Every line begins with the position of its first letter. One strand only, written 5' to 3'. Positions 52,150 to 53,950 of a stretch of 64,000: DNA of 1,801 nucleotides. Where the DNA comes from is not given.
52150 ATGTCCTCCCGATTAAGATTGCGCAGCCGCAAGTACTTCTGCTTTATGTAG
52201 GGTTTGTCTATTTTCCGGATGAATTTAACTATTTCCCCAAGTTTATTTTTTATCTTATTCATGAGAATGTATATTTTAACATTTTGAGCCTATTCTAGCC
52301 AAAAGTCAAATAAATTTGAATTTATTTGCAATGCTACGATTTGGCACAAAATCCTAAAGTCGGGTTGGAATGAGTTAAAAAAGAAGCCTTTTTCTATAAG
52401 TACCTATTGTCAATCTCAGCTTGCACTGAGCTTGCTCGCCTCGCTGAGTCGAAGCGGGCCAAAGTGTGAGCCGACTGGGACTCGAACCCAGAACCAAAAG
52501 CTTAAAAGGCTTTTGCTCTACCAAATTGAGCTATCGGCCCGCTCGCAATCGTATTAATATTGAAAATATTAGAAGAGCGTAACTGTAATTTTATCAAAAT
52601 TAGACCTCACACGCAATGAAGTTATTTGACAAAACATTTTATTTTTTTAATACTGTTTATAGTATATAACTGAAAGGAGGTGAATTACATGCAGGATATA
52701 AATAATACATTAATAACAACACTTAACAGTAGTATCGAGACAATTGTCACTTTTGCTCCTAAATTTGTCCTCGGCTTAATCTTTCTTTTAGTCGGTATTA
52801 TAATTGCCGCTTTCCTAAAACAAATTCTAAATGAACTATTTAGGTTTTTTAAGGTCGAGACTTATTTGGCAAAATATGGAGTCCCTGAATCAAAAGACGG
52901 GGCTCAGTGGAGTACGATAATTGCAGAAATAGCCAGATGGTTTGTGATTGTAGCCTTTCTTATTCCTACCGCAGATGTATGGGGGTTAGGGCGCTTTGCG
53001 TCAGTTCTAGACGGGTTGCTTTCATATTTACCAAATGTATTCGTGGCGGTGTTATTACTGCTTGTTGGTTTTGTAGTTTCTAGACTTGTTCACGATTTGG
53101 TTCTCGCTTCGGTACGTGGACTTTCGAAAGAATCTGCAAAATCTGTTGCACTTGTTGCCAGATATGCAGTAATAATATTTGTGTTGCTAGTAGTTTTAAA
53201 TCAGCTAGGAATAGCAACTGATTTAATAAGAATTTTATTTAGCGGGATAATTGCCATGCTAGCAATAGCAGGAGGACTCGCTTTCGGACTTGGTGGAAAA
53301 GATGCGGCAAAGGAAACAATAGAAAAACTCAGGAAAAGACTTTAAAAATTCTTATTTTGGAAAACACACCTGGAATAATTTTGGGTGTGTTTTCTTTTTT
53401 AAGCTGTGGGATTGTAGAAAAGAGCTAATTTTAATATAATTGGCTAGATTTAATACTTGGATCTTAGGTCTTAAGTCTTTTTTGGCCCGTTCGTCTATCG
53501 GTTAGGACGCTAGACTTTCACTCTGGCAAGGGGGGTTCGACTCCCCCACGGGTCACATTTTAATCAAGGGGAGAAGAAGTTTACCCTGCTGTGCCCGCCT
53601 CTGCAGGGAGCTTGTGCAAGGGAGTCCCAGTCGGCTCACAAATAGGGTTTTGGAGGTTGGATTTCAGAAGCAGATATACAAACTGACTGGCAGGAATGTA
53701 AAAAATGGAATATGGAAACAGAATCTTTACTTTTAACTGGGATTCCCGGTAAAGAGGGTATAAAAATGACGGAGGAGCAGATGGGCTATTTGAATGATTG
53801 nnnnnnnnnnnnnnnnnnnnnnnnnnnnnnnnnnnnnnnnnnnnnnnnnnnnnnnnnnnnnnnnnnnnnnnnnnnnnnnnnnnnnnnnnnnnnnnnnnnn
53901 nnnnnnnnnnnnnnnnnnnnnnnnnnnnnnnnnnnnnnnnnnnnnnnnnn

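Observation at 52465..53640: Inverted 19-nt copy of the tRNA-Lys 3' end marks the edge of the accessory region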

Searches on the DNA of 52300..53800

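Call 8: search_rna_families(source=window, start=52300, end=53800, threshold=evalue, max_evalue=10, show_alignments=4)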
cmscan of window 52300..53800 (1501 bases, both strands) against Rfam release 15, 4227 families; matches with E-value up to 10: 12.
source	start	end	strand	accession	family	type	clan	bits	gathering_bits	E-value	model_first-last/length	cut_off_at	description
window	52467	52540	-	RF00005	tRNA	Gene; tRNA;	CL00001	72.1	29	1.9e-15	1-71/71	no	tRNA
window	53484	53555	+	RF00005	tRNA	Gene; tRNA;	CL00001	53.9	29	2e-10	1-71/71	no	tRNA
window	53347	53408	+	RF00788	mir-287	Gene; miRNA;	-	24.2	80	0.022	1-73/73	no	mir-287 microRNA precursor family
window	53315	53399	+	RF00515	PyrR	Cis-reg;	-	21.9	54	3.1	1-115/115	no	PyrR binding site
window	53490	53566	+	RF00233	Tymo_tRNA-like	Cis-reg;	-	21.7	40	0.076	1-84/84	no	Tymovirus/Pomovirus/Furovirus tRNA-like 3' UTR element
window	53389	53435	-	RF01326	CRISPR-DR13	Gene; CRISPR;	-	21.5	37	2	1-30/30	no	CRISPR RNA direct repeat element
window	53177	53284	-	RF00265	SNORA69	Gene; snRNA; snoRNA; HACA-box;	-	19.1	47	2.2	1-132/132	no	Small nucleolar RNA SNORA69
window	53200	53405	+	RF00084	CsrC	Gene; sRNA;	CL00106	18.5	61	0.0053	1-255/255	no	CsrC RNA family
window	53665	53751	+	RF03149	RAGATH-12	Gene; sRNA;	-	17.8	75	1.3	1-78/78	no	RAGATH-12 RNA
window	52515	52533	-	RF02553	YrlA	Gene; sRNA;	-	15.3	69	8.1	63-81/114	no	Y RNA-like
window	53285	53398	+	RF02637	EF0408_EF0409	Gene; sRNA;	-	13.4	440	1.1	1-412/412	no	Enterococcus sRNA EF0408_EF0409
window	53693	53746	-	RF02209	WT1-AS_7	Gene; lncRNA;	-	9.7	50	5.4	234-294/294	no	WT1 antisense RNA conserved region 7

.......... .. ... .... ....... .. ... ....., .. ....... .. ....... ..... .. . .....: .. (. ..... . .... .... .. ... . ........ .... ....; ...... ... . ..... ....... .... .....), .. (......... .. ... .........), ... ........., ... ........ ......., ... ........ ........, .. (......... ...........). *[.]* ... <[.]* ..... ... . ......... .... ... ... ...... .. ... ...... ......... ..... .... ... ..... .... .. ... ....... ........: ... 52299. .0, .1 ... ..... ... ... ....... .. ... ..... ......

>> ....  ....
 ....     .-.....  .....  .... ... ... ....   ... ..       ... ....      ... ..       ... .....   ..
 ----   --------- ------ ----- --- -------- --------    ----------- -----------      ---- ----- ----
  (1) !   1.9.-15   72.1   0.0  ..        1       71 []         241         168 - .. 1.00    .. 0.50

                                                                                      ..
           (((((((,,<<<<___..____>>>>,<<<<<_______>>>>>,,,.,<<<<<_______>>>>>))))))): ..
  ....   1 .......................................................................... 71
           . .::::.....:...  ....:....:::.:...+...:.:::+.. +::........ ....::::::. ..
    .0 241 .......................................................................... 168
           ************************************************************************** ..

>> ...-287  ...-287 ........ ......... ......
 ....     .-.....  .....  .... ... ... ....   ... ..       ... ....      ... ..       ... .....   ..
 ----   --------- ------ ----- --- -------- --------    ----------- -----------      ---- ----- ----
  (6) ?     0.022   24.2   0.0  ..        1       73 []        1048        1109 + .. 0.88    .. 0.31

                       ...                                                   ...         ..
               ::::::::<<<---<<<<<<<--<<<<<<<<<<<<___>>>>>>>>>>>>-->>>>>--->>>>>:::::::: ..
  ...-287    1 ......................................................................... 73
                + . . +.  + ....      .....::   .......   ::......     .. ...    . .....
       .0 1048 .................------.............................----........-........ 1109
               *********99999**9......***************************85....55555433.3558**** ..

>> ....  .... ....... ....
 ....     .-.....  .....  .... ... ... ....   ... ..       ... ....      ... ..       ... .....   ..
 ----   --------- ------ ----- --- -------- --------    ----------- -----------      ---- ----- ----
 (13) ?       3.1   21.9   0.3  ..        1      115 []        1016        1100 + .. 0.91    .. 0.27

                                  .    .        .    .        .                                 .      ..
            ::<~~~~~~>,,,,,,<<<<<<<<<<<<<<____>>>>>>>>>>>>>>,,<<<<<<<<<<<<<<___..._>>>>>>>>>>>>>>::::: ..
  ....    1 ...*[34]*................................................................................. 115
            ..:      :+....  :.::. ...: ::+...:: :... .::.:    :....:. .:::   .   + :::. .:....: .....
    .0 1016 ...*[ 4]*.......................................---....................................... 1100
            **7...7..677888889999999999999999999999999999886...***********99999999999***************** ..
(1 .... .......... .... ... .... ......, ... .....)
